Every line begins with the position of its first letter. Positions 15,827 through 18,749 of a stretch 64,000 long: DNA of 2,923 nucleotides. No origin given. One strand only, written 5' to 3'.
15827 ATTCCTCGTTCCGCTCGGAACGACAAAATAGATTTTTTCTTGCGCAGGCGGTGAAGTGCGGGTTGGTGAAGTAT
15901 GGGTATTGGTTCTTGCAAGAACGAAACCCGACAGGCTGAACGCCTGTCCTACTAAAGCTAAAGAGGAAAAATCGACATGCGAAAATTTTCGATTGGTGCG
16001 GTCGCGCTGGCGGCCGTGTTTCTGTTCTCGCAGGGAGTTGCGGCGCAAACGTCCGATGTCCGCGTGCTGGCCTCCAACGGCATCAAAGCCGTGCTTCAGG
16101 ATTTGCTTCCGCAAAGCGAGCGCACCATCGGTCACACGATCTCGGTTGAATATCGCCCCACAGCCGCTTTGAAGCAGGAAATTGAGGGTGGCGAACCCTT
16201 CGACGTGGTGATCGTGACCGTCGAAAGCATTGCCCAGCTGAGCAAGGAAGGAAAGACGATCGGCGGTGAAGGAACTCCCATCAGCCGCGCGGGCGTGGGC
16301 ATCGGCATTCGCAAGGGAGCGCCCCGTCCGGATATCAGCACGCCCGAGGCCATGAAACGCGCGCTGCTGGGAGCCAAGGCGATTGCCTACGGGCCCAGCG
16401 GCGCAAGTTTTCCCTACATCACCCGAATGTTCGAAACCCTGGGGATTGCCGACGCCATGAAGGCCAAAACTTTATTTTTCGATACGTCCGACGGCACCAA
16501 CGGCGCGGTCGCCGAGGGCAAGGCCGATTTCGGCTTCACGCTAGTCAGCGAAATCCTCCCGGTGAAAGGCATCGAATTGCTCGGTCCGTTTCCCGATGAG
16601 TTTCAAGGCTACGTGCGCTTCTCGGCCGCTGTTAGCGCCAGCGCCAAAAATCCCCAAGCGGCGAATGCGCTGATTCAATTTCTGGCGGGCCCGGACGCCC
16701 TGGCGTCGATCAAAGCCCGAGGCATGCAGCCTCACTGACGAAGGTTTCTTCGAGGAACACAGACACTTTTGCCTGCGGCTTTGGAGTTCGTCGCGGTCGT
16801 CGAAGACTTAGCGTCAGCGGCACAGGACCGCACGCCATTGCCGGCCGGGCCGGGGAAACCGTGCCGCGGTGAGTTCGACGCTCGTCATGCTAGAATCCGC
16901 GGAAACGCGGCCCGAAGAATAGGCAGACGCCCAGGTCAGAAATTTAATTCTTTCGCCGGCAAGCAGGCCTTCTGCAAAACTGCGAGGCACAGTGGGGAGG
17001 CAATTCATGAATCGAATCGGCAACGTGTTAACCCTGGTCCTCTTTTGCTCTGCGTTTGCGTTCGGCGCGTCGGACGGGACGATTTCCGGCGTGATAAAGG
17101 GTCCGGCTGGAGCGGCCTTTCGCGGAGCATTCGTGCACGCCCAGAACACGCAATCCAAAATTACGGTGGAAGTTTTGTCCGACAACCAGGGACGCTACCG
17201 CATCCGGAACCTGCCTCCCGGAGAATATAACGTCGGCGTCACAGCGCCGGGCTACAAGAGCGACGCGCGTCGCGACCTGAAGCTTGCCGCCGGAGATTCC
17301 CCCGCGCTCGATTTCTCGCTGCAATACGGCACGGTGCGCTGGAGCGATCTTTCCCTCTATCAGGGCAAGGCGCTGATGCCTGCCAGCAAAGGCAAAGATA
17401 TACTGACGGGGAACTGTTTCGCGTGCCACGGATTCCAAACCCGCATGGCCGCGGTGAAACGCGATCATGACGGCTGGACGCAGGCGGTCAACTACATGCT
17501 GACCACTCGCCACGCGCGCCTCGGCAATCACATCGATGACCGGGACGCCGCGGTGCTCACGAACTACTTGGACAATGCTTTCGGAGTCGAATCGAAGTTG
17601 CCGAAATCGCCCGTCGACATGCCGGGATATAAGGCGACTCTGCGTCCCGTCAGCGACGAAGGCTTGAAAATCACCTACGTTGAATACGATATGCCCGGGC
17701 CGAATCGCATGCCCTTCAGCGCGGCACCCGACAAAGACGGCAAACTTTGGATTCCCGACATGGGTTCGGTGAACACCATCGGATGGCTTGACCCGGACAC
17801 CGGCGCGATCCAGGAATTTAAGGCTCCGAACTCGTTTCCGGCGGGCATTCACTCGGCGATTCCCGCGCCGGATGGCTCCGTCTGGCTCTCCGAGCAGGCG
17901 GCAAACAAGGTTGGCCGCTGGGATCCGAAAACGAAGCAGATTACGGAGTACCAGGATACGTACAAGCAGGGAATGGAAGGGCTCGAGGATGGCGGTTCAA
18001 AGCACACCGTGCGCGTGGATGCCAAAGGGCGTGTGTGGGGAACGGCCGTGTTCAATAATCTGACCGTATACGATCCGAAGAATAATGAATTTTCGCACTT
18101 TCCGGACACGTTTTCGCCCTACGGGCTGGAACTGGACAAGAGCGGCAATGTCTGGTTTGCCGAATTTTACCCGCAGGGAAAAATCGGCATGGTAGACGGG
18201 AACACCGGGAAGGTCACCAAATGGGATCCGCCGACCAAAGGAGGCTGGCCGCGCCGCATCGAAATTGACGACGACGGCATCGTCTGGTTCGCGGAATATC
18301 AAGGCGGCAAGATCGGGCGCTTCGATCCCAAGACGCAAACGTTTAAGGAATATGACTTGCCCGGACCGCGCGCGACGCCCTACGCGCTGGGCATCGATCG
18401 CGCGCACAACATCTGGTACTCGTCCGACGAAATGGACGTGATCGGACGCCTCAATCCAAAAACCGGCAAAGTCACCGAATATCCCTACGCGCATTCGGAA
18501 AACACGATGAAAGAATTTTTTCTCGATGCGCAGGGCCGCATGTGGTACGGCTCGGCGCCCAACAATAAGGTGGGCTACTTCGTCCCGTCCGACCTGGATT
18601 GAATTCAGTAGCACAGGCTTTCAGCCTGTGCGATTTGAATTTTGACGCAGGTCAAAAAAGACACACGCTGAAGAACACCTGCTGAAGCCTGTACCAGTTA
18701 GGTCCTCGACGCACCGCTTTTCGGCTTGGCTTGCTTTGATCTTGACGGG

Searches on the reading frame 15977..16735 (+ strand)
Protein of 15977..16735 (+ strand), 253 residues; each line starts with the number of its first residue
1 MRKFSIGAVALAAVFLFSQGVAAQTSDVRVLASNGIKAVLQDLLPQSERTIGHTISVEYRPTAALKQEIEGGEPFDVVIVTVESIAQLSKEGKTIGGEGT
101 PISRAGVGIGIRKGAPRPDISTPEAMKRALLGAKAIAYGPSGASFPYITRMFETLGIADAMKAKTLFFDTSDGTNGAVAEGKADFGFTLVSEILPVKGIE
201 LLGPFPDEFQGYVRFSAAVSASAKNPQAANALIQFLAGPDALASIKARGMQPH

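Call 3: search_protein_families(library=pfam, proteins=[window:15977-16735:+], max_evalue=1)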
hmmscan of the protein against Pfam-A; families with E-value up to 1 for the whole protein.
window:15977-16735:+ (253 aa): 3 families
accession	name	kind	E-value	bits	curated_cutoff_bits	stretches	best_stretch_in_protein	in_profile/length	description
PF13531.11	SBP_bac_11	-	1.1e-34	120.7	25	1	28-251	1-227/227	Bacterial extracellular solute-binding protein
PF01547.30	SBP_bac_1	-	8.2e-08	33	26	1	52-241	23-305/307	Bacterial extracellular solute-binding protein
PF13416.11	SBP_bac_8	-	0.00056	20.2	27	1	157-243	161-250/279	Bacterial extracellular solute-binding protein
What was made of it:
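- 15977..16738 (+): ModA-like solute-binding protein (SBP_bac_11). It is a possible accessory gene, conserved upstream in some relatives. Pfam PF13531, E = 1e-34 (call 3).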

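Call 4: search_protein_families(library=ncbifam, proteins=[window:15977-16735:+], max_evalue=1)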
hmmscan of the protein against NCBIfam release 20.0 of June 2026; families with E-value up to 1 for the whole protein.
window:15977-16735:+ (253 aa): 5 families
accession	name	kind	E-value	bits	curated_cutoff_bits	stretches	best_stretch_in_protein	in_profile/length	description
TIGR01256.1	modA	equivalog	5.8e-09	36.2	62.5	1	38-247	6-215/217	molybdate ABC transporter substrate-binding protein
NF007958.0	PRK10677.1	equivalog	2.5e-07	29.9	253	2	169-252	173-255/256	molybdate ABC transporter substrate-binding protein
NF002918.0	PRK03537.1-4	equivalog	0.00022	20.6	288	1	23-77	3-57/246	molybdate ABC transporter substrate-binding protein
NF002917.0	PRK03537.1-3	equivalog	0.0094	15.1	264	1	13-78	10-75/267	molybdate ABC transporter substrate-binding protein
TIGR01168.1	YSIRK_signal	domain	0.1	12.4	20.2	1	1-25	14-39/40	YSIRK-type signal peptide-containing protein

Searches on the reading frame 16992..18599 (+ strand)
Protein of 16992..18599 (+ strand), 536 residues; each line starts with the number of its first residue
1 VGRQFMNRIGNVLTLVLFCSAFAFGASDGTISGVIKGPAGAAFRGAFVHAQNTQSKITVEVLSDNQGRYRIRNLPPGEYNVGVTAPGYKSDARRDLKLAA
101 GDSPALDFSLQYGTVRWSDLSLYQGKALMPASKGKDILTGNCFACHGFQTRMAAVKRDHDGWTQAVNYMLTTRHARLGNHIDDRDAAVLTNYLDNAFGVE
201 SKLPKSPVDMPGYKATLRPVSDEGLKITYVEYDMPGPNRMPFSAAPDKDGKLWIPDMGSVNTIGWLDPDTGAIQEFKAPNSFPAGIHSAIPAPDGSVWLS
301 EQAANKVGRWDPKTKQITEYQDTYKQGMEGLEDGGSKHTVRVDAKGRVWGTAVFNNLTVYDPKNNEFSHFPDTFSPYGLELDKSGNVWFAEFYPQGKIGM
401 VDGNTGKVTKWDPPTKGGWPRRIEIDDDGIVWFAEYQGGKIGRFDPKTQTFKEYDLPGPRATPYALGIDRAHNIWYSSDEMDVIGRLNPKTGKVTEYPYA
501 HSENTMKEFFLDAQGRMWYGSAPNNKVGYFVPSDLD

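Call 3: search_protein_families(library=pfam, proteins=[window:16992-18599:+], max_evalue=1)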
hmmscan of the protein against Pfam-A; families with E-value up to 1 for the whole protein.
window:16992-18599:+ (536 aa): 16 families
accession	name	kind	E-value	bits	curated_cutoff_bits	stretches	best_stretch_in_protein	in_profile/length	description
PF24684.1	Vgb_lyase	-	1.5e-36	126.1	50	2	364-529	87-248/290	Virginiamycin B lyase family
PF13620.12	CarboxypepD_reg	-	3.3e-20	72.6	32.3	1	30-111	1-82/82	Carboxypeptidase regulatory-like domain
PF08450.18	SGL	-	1.8e-10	41.3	26.3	1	425-469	191-235/246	SMP-30/Gluconolactonase/LRE-like region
PF07494.17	Reg_prop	-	1.3e-09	37.5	20.4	0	241-254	7-20/24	Two component regulator propeller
PF13964.12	Kelch_6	-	1e-05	25.8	25.3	0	301-322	24-45/50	Kelch motif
PF21959.2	DUF6923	-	3.6e-05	24.1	27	0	344-410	140-200/234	Repeat of unknown function (DUF6923)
PF13715.12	CarbopepD_reg_2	-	0.00014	22.2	32.2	1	31-92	1-59/88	CarboxypepD_reg-like domain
PF17210.9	SdrD_B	-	0.00052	20.6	29.7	1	44-87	25-68/112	SdrD B-like domain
PF16819.11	DUF5074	-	0.00062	19.3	27.2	1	422-462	186-231/353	Domain of unknown function (DUF5074)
PF07210.18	DUF1416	-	0.022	15.1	23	1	29-90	20-79/97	Protein of unknown function (DUF1416)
PF13442.11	Cytochrome_CBB3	-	0.033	15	27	1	131-192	3-67/68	Cytochrome C oxidase, cbb3-type, subunit III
PF14686.12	fn3_3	-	0.034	14.4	24.4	1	47-101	15-70/75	Polysaccharide lyase family 4, domain II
PF00034.26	Cytochrom_C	-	0.04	15.7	21.3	1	132-154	2-24/90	Cytochrome c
PF00775.27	Dioxygenase_C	-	0.048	13.5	27.3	1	49-82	62-99/182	Dioxygenase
PF17802.7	SpaA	-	0.083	13.5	23.1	1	56-81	30-56/91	Prealbumin-like fold domain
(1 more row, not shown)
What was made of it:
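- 16992..18602 (+): V: a secreted protein with a CarboxypepD_reg domain, a CxxCH cytochrome c domain and a Vgb-lyase-like six-bladed propeller. It is the conserved gene immediately upstream of the array. Pfam Vgb_lyase E = 1.5e-36 and CarboxypepD_reg E = 3e-20, with weak cytochrome c hits (call 3).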

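Call 4: search_protein_families(library=ncbifam, proteins=[window:16992-18599:+], max_evalue=1)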
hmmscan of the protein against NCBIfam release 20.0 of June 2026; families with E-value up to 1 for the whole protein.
window:16992-18599:+ (536 aa): 7 families
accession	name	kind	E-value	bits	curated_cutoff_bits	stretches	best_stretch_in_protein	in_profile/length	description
NF000096.1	stregra_B_VgbB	exception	3.5e-24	85.5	600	1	230-519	6-282/295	streptogramin B lyase Vgb(B)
NF000022.1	stregra_B_VgbA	exception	9.1e-24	84.1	600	2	374-530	15-167/299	streptogramin B lyase Vgb(A)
NF052345.1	S_layer_anammox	exception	2e-06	25.5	1400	1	28-111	1312-1392/1596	Kustd1514 family S-layer glycoprotein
NF052246.1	SorB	equivalog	0.0015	18.6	93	1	125-196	11-79/80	SorB family sulfite dehydrogenase c-type cytochrome subunit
TIGR03606.1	non_repeat_PQQ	subfamily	0.024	13.5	434.55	0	290-316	36-62/454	glucose/sorbosone family PQQ-dependent dehydrogenase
TIGR03908.1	QH_alpha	equivalog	0.045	12.3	274.35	1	132-199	6-74/510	quinohemoprotein amine dehydrogenase subunit alpha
NF033206.1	ScyE_fam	subfamily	0.099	12.2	80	0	375-413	9-52/333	ScyD/ScyE family protein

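Call 48: search_solved_structures(query=window:16992-18599:+, max_evalue=0.01, show_alignments=0)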
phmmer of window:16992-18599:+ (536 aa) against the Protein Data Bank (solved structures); distinct sequences matched with E-value up to 0.01: 8.
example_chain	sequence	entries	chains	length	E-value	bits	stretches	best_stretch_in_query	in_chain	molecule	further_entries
2qc5_A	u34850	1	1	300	4.4e-32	114.5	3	403-497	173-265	Streptogramin B lactonase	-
2z2p_A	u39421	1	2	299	4.4e-31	111.2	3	374-486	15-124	Virginiamycin B lyase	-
2z2n_A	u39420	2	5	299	1.3e-29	106.3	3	374-466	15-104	virginiamycin B lyase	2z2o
1rwi_B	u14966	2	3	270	2.2e-06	29.7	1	339-438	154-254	Serine/threonine-protein kinase pknD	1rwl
9m58_A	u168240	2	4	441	0.00025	22.9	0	246-318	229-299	Superoxide dismutase (SodC), Cu-Zn family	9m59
7plb_A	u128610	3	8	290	0.0011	20.8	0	430-523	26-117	Smp-30/Cgr1 family protein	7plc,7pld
3ott_A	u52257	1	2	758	0.0079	17.9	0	382-452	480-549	Two-component system sensor histidine kinase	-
3va6_A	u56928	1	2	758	0.0079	17.9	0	382-452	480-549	Two-component system sensor histidine kinase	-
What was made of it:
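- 16992..18602 (+): PDB Vgb 2qc5/2z2p, E = 4e-32 (call 48).
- On Virginiamycin B lyase (Vgb), for the upstream gene V: The Pfam Vgb_lyase domain scores above its cut-off (126 bits against 50; call 3), and PDB Vgb matches at E = 4e-32 (call 48).
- V is a Vgb homolog (call 48).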
